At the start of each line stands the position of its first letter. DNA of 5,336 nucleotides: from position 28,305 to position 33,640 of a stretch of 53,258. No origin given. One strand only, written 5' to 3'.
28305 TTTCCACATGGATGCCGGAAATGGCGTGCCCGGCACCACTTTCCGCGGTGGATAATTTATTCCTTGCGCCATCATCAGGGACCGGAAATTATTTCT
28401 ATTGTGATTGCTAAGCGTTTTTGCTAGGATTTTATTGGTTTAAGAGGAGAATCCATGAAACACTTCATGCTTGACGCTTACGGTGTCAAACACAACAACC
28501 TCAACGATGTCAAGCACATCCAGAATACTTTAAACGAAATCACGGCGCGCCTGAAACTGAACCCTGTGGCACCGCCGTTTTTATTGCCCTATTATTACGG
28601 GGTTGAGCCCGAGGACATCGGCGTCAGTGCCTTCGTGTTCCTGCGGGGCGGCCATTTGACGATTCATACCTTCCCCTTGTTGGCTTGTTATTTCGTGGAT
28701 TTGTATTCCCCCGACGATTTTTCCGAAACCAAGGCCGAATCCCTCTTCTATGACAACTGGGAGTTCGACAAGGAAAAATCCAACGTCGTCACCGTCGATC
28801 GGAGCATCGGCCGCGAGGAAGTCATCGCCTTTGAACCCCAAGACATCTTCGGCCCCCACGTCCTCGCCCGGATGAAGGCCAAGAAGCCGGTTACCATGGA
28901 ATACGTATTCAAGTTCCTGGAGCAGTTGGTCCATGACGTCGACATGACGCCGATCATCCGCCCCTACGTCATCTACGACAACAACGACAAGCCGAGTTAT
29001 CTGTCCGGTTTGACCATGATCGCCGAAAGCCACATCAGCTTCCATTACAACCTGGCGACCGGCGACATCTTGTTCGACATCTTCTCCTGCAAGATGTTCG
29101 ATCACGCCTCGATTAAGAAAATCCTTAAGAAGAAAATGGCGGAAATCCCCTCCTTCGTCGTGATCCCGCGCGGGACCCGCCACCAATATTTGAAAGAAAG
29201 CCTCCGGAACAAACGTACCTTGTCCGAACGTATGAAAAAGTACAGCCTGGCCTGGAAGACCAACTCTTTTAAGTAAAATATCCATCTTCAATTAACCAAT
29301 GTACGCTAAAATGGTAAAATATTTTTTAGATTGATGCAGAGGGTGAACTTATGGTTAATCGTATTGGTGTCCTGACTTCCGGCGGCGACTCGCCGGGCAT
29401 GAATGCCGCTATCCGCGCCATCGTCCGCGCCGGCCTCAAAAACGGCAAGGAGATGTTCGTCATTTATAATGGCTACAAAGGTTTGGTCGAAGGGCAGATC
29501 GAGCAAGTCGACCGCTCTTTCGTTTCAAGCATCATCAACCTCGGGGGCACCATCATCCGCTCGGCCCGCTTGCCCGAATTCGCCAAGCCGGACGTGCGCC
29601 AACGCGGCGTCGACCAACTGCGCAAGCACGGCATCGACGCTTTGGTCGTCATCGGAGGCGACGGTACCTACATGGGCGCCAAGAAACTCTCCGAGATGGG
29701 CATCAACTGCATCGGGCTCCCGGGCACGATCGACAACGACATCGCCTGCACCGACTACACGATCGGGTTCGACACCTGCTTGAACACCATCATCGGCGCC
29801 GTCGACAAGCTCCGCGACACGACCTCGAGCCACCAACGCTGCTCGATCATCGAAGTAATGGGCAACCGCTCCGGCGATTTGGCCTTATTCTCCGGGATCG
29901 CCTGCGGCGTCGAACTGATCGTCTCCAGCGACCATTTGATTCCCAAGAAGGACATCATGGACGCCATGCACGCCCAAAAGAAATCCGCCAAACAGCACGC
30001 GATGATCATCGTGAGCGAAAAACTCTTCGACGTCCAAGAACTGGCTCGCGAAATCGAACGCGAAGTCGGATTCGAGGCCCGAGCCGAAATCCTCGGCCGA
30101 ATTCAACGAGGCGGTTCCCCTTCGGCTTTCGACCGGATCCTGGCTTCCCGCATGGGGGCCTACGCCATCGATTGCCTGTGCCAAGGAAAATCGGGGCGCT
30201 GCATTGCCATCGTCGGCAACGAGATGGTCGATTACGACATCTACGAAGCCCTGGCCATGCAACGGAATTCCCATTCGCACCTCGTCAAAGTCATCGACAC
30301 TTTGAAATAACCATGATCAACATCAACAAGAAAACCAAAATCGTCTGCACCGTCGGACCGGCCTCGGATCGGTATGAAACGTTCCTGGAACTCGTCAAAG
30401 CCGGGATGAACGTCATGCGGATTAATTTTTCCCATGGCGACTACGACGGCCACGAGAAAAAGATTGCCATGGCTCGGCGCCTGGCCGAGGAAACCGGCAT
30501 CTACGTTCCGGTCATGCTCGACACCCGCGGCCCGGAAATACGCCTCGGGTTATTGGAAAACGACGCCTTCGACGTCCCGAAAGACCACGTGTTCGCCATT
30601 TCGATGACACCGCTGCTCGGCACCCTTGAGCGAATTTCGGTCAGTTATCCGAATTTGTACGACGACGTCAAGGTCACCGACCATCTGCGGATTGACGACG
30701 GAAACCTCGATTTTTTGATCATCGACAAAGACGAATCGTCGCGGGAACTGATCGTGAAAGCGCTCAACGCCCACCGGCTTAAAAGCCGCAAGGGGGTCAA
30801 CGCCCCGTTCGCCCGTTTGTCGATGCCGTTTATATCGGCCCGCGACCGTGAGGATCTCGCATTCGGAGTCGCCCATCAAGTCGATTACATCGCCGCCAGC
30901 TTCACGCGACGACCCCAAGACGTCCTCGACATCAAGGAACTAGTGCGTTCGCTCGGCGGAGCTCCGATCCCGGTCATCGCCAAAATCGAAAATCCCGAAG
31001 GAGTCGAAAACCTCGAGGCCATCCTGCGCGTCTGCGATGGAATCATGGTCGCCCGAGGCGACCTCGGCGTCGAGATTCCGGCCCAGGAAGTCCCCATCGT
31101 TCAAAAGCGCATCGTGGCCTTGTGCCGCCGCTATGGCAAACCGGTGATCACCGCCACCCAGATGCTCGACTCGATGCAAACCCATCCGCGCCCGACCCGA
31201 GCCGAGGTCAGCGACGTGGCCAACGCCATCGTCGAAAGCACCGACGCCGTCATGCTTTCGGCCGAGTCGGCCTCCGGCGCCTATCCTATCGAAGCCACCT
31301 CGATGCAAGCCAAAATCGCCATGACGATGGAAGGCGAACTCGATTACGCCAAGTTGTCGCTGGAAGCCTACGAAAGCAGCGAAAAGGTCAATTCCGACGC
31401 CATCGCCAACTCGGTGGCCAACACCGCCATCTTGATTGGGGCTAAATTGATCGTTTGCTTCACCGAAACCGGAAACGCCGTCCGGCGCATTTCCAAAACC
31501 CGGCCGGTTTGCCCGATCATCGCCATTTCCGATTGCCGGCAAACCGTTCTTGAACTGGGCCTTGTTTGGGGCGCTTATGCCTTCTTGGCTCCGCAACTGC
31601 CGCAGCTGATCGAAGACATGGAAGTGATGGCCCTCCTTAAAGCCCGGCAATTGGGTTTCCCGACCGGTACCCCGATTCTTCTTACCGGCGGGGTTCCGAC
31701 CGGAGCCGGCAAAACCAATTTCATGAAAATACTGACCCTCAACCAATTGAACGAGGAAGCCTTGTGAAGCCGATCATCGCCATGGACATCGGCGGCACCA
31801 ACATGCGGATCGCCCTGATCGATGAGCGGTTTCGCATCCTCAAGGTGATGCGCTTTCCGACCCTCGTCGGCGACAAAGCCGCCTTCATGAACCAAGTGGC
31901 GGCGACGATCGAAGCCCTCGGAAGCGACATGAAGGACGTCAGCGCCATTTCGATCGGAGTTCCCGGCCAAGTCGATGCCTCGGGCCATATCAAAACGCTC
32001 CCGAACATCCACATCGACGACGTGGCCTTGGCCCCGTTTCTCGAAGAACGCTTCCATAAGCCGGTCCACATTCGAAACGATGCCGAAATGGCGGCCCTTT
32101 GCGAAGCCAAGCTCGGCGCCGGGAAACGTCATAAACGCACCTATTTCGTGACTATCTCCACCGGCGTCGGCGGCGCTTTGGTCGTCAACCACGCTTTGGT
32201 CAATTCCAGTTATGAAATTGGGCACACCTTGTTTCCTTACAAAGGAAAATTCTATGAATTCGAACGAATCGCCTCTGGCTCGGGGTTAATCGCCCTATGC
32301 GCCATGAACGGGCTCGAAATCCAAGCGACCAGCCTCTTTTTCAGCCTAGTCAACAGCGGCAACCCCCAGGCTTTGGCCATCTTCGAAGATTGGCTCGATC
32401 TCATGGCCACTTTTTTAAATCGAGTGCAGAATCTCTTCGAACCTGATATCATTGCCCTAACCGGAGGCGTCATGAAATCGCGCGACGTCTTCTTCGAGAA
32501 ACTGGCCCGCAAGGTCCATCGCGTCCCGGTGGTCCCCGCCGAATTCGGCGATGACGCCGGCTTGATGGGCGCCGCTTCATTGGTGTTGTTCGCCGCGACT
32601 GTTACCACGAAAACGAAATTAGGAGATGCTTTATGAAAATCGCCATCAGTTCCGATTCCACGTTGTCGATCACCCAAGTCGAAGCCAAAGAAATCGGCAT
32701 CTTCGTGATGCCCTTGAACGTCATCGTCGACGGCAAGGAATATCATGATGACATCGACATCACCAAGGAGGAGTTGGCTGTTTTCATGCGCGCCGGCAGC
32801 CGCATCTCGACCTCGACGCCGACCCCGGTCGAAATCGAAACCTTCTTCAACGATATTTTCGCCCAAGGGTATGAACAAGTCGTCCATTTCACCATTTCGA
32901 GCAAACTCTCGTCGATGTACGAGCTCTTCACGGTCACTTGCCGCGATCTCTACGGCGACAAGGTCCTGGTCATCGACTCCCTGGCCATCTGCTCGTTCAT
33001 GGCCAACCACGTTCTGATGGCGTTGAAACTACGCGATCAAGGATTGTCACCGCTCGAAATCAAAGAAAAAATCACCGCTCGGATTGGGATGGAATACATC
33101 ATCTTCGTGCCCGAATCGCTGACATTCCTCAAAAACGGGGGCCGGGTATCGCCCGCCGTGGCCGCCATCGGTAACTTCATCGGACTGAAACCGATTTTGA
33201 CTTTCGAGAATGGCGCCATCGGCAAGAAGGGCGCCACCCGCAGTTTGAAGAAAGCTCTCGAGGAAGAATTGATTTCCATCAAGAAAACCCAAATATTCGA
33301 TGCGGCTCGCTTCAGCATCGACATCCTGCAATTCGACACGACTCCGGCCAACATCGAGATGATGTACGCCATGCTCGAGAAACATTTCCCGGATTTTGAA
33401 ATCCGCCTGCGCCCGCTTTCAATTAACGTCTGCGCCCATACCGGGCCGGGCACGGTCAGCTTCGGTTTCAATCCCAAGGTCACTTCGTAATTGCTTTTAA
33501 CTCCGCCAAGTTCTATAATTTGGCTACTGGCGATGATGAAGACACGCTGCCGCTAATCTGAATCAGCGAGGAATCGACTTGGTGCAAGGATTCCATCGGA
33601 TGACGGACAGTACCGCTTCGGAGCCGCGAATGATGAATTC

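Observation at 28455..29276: Fused tandem AdoMetDC-like pseudo-dimer with a single surviving pyruvoyl-forming site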

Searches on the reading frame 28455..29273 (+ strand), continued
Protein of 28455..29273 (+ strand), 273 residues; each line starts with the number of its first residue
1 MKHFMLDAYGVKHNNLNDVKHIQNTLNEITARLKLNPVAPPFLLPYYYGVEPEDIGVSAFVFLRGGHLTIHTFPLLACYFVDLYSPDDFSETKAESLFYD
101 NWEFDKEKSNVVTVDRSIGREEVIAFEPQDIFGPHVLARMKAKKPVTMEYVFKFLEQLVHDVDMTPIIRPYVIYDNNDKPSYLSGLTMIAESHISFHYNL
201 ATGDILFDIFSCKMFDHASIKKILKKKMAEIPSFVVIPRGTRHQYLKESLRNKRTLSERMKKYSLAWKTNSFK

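Call 54: search_protein_families(library=pfam, proteins=[P0158, P0164, P0185, P0188, P0200, P0212, P0218, P0264], max_evalue=0.001)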
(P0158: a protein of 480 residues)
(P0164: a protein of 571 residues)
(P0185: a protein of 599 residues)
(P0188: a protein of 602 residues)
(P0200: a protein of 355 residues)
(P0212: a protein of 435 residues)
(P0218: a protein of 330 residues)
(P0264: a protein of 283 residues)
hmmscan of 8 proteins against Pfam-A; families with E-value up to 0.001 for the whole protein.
P0158 (480 aa): 1 family
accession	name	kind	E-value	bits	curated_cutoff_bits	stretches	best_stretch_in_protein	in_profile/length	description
PF02675.21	AdoMet_dc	-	1.2e-15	58.1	25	2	390-449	20-79/107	S-adenosylmethionine decarboxylase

P0164 (571 aa): 1 family
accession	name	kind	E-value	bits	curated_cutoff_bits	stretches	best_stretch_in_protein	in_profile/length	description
PF02675.21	AdoMet_dc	-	2.2e-18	67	25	2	338-444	1-101/107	S-adenosylmethionine decarboxylase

P0185 (599 aa): 2 families
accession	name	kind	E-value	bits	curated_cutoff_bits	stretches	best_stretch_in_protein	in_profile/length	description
PF02675.21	AdoMet_dc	-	1.2e-14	55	25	2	5-113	3-101/107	S-adenosylmethionine decarboxylase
PF04055.27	Radical_SAM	-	2.4e-08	34.8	29.5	1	369-518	9-159/166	Radical SAM superfamily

P0188 (602 aa): 2 families
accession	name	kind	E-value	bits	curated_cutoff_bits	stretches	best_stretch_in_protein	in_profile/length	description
PF04371.20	PAD_porph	-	2.2e-79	267.4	25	1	262-598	8-316/321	Porphyromonas-type peptidyl-arginine deiminase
PF02675.21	AdoMet_dc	-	7.9e-10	39.5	25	1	148-215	24-92/107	S-adenosylmethionine decarboxylase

P0200 (355 aa): 2 families
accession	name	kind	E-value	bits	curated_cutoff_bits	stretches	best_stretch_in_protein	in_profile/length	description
PF02675.21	AdoMet_dc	-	1.7e-17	64.1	25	2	138-241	1-100/107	S-adenosylmethionine decarboxylase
PF03692.20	CxxCxxCC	-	3.2e-05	25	23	1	4-96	2-72/85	Putative zinc- or iron-chelating domain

P0212 (435 aa): 1 family
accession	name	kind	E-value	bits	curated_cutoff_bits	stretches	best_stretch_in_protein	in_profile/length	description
PF02675.21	AdoMet_dc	-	2.1e-05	25.3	25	1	263-369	2-102/107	S-adenosylmethionine decarboxylase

P0218 (330 aa): 1 family
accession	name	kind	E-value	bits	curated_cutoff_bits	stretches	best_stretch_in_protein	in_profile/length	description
PF02675.21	AdoMet_dc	-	4.4e-23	82.1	25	1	189-306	1-107/107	S-adenosylmethionine decarboxylase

P0264 (283 aa): 1 family
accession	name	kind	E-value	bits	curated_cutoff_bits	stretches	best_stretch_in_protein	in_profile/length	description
PF02675.21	AdoMet_dc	-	1.5e-28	99.7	25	1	139-250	1-107/107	S-adenosylmethionine decarboxylase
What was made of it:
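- P0188 is a natural fusion of the two-module protein to a PAD_porph/agmatine deiminase domain (267 bits, call 54).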

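Call 56: search_dna_similar(query=window:28455-29273:+, collection=phages, mode=protein, max_rows=10)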
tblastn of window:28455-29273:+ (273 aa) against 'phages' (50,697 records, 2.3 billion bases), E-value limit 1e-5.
Records with a match: 10; places in all: 10; records where one place covers at least 80% of the query: 1.
Best place of each record, by identity: <60% 10.
By first word of the organism name: Sinorhizobium 7; uncultured 2; Microcystis 1.
By host as written in the record: Sinorhizobium meliloti 7; - 2; Microcystis sp. SG03 1.
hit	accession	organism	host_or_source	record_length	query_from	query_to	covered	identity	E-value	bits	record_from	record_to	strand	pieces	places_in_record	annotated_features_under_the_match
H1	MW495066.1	Microcystis phage MaAM05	Microcystis sp. SG03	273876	3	260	84%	30.6%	9e-11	121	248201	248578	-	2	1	speH_1: S-adenosylmethionine decarboxylase proenzyme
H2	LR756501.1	uncultured phage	metagenomic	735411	3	103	37%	33.7%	7e-9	62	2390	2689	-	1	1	record has no annotation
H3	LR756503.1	uncultured phage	metagenomic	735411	3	103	37%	33.7%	7e-9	62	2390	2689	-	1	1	record has no annotation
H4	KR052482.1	Sinorhizobium phage phiN3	Sinorhizobium meliloti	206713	132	224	34%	29.6%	4e-6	54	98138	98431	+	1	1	S-adenosylmethionine decarboxylase-like protein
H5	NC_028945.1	Sinorhizobium phage phiN3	Sinorhizobium meliloti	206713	132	224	34%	29.6%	4e-6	54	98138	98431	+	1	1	S-adenosylmethionine decarboxylase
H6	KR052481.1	Sinorhizobium phage phiM19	Sinorhizobium meliloti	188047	132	224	34%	29.6%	5e-6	53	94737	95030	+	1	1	S-adenosylmethionine decarboxylase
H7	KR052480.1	Sinorhizobium phage phiM7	Sinorhizobium meliloti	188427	132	224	34%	29.6%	5e-6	53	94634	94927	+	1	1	S-adenosylmethionine decarboxylase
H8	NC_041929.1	Sinorhizobium phage phiM7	Sinorhizobium meliloti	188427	132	224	34%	29.6%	5e-6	53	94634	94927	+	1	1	S-adenosylmethionine decarboxylase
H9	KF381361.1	Sinorhizobium phage phiM12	Sinorhizobium meliloti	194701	132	224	34%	29.6%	5e-6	53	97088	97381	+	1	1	S-adenosylmethionine decarboxylase-like protein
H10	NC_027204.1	Sinorhizobium phage phiM12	Sinorhizobium meliloti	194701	132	224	34%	29.6%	5e-6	53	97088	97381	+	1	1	S-adenosylmethionine decarboxylase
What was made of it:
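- Tried and rejected: Phage or mobile origin. tblastn against 50,697 phage records found only single-module SpeD homologs at or below 34% identity (call 56).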

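Call 58: search_protein_families(library=padloc, proteins=[L085:4690-6936:+, L075:6848-7753:+, L081:4627-6870:+, L076:2969-4111:+, window:28455-29273:+], max_evalue=0.01)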
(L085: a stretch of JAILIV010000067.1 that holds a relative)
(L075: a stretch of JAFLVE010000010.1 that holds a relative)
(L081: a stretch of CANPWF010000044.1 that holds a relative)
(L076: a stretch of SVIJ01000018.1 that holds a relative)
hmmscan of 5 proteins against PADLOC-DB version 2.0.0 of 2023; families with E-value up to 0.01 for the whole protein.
L085:4690-6936:+ (748 aa): 0 families

L075:6848-7753:+ (301 aa): 1 family
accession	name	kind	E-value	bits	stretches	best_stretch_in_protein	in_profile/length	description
PDLC04559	PDC-M28B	-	5.3e-05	20.5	1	2-51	129-173/438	-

L081:4627-6870:+ (747 aa): 0 families

L076:2969-4111:+ (380 aa): 2 families
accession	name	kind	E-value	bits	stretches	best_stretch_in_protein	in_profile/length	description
PDLC02012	SAVED5--SAVED_TIR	-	1.1e-06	26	1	25-122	16-106/404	-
PDLC00436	ThsB1|ThsB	-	0.00078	17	1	20-58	33-71/183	TIR-like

window:28455-29273:+ (273 aa): 0 families
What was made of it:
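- Tried and rejected: PADLOC gave no hit for the protein or for the three large unknown proteins that precede it in Clostridia (call 58).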

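Call 69: search_protein_families(library=pfam, proteins=[L052:15152-15880:-, L049:15480-16430:+, L049:12097-13164:+, L059:10901-11614:+, L059:11629-11982:+, L063:10866-12311:+, L052:15895-16605:-, L040:8950-9780:-, L052:18047-18913:-, L032:16820-17692:+], max_evalue=0.00001)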
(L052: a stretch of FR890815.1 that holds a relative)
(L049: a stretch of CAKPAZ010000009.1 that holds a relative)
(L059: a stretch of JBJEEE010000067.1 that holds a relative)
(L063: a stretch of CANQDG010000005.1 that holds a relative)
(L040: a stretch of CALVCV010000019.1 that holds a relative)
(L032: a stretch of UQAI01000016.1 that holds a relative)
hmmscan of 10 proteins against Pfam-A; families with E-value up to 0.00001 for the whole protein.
L052:15152-15880:- (243 aa): 3 families
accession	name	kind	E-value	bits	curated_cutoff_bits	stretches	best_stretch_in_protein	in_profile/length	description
PF00005.33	ABC_tran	-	6.1e-38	131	25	1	20-168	1-137/137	ABC transporter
PF13304.12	AAA_21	-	5.5e-14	53.4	27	1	123-198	221-299/304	AAA domain, putative AbiEii toxin, Type IV TA system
PF02463.25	SMC_N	-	7.5e-10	39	40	1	30-209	24-209/220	RecF/RecN/SMC N terminal domain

L049:15480-16430:+ (317 aa): 8 families
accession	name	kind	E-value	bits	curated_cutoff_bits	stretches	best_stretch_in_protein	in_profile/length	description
PF01370.27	Epimerase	-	9.2e-26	91.1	20.9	1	4-221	2-229/240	NAD dependent epimerase/dehydratase family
PF01073.25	3Beta_HSD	-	1.9e-21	76.8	22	1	4-175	1-186/280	3-beta hydroxysteroid dehydrogenase/isomerase family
PF16363.11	GDP_Man_Dehyd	-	9e-18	65.2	27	1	5-293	2-318/332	GDP-mannose 4,6 dehydratase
PF07993.18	NAD_binding_4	-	3.2e-13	49.9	20.1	1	60-177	86-210/258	Male sterility protein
PF05368.20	NmrA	-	5.5e-10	39.7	27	1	4-297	6-285/298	NmrA-like family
PF13460.12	NAD_binding_10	-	8.3e-09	36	27.2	1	7-117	1-104/184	NAD(P)H-binding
PF04321.23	RmlD_sub_bind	-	4.6e-08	32.9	27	1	2-166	2-152/287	RmlD substrate binding domain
PF02719.21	Polysacc_synt_2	-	7.5e-07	29.1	20.2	1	4-134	2-151/293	Polysaccharide biosynthesis protein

L049:12097-13164:+ (356 aa): 1 family
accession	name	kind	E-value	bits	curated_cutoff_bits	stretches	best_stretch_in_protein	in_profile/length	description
PF01663.27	Phosphodiest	-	1e-21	78.4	23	1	42-333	1-330/342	Type I phosphodiesterase / nucleotide pyrophosphatase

L059:10901-11614:+ (238 aa): 0 families

L059:11629-11982:+ (118 aa): 0 families

L063:10866-12311:+ (482 aa): 0 families

L052:15895-16605:- (237 aa): 1 family
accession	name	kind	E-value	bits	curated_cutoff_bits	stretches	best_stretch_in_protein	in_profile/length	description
PF00528.27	BPD_transp_1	-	8.7e-22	78.2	26.4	1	59-226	12-182/184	Binding-protein-dependent transport system inner membrane component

L040:8950-9780:- (277 aa): 2 families
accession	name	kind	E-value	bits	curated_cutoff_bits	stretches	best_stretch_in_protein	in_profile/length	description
PF00497.25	SBP_bac_3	-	3.4e-23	82.3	26.4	1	64-268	20-125/132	Bacterial extracellular solute-binding proteins, family 3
PF10613.14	Lig_chan-Glu_bd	-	2.3e-06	28.1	30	0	88-136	64-112/115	Ligated ion channel L-glutamate- and glycine-binding site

L052:18047-18913:- (289 aa): 1 family
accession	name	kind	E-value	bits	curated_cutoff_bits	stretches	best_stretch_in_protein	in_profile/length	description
PF02557.22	VanY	-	3.8e-33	114.5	25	1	147-264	4-131/132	D-alanyl-D-alanine carboxypeptidase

L032:16820-17692:+ (291 aa): 1 family
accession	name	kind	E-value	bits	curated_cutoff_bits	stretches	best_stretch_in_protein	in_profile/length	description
PF04015.17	DUF362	-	2.1e-46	158.9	24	1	31-243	1-200/200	Domain of unknown function (DUF362)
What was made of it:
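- A polar amino-acid ABC transporter adjoins the pair in some loci (call 69).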

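Call 75: find_encoding_contigs(protein=P0254, flank=4000, max_places=3)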
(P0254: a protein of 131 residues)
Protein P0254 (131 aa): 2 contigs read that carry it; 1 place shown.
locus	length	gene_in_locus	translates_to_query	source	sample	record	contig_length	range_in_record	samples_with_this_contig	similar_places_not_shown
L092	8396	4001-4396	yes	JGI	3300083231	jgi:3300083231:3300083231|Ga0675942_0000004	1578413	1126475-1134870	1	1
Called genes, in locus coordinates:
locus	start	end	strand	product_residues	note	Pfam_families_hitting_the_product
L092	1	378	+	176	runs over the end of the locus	PF01966:HD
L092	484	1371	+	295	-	-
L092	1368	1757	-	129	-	PF14489:QueF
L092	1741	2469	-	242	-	PF00215:OMPdecase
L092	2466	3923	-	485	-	PF21710:Spt6_S1 (faint), PF00575:S1, PF13509:S1_2 (faint), PF23459:S1_RRP5 (faint), PF00575:S1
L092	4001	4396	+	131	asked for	PF02675:AdoMet_dc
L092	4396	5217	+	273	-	PF00491:Arginase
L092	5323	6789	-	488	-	PF00749:tRNA-synt_1c, PF19269:Anticodon_2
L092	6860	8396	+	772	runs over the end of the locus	PF01343:Peptidase_S49, PF00574:CLP_protease (faint), PF01972:SDH_protease, PF25145:NfeD1b_N (weak), PF01343:Peptidase_S49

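Call 76: find_encoding_contigs(protein=P0188, flank=6000, max_places=3)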
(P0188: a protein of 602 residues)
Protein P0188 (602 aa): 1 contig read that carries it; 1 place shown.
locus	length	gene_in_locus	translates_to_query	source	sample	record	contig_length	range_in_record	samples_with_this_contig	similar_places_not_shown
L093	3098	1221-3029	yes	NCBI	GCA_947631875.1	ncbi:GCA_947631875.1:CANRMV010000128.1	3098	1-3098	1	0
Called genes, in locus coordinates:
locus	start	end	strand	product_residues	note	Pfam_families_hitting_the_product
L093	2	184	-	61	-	?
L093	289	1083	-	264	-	-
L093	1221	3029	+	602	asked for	PF02675:AdoMet_dc (faint), PF04371:PAD_porph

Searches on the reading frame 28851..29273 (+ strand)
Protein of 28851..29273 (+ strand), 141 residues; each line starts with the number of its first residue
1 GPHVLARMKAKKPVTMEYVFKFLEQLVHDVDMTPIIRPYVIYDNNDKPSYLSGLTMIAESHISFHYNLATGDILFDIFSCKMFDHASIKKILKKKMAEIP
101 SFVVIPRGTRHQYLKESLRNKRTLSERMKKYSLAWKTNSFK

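Call 3: search_protein_families(library=pfam, proteins=[window:28851-29273:+], max_evalue=1)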
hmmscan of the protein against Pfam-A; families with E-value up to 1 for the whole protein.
window:28851-29273:+ (141 aa): 1 family
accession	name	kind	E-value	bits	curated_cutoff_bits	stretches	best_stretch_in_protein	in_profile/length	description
PF02675.21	AdoMet_dc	-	5.8e-09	36.7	25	1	16-96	17-94/107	S-adenosylmethionine decarboxylase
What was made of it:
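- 28833..29189 (+): C-module (aa 127-245), catalytically competent. Pfam alone scores 36.7 bits (call 3).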

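Call 4: search_protein_families(library=ncbifam, proteins=[window:28851-29273:+], max_evalue=1)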
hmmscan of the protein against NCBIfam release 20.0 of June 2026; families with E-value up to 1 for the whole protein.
window:28851-29273:+ (141 aa): 2 families
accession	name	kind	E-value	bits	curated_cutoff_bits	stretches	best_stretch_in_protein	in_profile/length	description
TIGR03330.1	SAM_DCase_Bsu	equivalog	7.1e-06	26.3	75.65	1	9-96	15-99/112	adenosylmethionine decarboxylase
NF010497.0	PRK13916.1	equivalog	0.097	12.7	140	1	89-120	10-42/109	plasmid segregation protein ParR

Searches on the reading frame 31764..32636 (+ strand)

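Call 38: search_protein_families(library=pfam, proteins=[window:31764-32636:+], max_evalue=0.00001)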
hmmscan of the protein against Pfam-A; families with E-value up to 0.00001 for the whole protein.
window:31764-32636:+ (290 aa): 1 family
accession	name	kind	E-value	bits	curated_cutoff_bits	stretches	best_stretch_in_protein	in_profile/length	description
PF00480.26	ROK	-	1.5e-45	156.4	22.9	1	5-274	2-291/294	ROK family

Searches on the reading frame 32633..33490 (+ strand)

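Call 37: search_protein_families(library=pfam, proteins=[window:32633-33490:+], max_evalue=0.00001)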
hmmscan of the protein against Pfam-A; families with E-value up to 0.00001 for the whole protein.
window:32633-33490:+ (285 aa): 1 family
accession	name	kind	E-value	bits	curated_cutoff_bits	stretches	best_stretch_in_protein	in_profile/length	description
PF02645.21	DegV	-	1.8e-58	198.5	27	1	2-281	1-279/280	Uncharacterised protein, DegV family COG1307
